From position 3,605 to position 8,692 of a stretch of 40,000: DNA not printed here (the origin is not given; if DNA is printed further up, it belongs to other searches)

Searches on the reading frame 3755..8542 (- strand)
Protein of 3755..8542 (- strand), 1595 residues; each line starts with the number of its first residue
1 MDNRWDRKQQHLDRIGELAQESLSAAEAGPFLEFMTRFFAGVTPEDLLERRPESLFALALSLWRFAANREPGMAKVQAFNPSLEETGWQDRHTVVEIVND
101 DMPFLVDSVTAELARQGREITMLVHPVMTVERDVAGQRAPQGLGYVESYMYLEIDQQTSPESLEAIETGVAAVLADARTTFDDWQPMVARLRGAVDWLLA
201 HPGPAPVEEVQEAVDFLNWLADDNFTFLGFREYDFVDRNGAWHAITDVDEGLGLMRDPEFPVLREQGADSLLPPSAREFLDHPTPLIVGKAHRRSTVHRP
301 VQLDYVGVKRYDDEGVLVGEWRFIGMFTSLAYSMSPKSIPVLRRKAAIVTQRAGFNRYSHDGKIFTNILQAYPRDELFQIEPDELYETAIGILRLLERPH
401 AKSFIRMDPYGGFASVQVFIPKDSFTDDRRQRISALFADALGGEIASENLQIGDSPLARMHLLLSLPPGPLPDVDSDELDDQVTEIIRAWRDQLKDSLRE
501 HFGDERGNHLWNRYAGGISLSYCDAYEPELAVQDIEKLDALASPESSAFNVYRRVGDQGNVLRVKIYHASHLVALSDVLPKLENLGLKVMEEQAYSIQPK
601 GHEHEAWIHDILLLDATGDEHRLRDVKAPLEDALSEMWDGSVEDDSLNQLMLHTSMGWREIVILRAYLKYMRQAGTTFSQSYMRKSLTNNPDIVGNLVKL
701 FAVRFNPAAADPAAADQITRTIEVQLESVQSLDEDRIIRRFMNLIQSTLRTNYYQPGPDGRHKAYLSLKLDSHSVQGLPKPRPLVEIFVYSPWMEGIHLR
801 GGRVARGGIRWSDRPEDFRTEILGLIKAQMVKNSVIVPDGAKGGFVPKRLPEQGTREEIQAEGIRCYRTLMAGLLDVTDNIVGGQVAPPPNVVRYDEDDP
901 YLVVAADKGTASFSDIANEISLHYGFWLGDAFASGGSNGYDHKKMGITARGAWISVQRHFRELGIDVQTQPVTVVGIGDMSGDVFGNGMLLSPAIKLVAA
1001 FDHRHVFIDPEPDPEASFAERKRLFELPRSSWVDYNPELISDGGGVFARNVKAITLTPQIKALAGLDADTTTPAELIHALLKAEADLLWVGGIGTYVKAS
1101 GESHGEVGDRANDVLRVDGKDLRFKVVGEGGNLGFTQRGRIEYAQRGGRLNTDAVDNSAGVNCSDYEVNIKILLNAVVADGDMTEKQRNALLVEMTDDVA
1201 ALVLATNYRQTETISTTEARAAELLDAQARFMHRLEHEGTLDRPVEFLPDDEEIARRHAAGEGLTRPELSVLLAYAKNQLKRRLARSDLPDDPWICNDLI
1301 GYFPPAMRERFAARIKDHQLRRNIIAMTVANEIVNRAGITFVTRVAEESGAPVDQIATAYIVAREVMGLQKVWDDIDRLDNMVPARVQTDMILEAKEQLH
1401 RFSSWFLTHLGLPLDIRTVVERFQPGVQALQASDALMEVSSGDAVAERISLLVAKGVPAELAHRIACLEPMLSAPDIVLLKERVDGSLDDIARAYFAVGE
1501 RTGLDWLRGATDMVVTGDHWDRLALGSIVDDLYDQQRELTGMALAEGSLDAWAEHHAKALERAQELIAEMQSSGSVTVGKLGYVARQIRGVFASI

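Call 29: search_protein_families(library=pfam, proteins=[window:3755-8542:-], max_evalue=0.0001)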
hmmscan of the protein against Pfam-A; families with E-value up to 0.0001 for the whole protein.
window:3755-8542:- (1595 aa): 8 families
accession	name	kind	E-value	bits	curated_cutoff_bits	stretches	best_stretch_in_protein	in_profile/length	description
PF05088.18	Bac_GDH_CD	-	2.5e-263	874.4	22.8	1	722-1216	2-496/497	Bacterial NAD-glutamate dehydrogenase, catalytic domain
PF21074.2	GDH_C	-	1.5e-105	353.6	26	1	1261-1589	1-338/339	Glutamate dehydrogenase, C-terminal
PF21075.3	GDH_ACT1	-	1.3e-48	164.9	23.7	1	34-168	1-142/144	Glutamate dehydrogenase, ACT1 domain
PF21078.2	GDH_HM3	-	8.7e-27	93.5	24.6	1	642-707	1-66/66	Glutamate dehydrogenase, helical motif 3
PF21073.2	GDH_HM1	-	3.2e-23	81.9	21.2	1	339-398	1-60/60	Glutamate dehydrogenase, helical motif 1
PF21076.3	GDH_ACT2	-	1.6e-19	70.7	22.8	1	403-490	2-89/90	Glutamate dehydrogenase, ACT2 domain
PF21077.3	GDH_ACT3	-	6.3e-19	67.9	22.2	1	548-620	3-74/80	Glutamate dehydrogenase, ACT3 domain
PF21079.2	GDH_HM2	-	1.1e-11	44.9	21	1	498-541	2-45/45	Glutamate dehydrogenase, helical motif 2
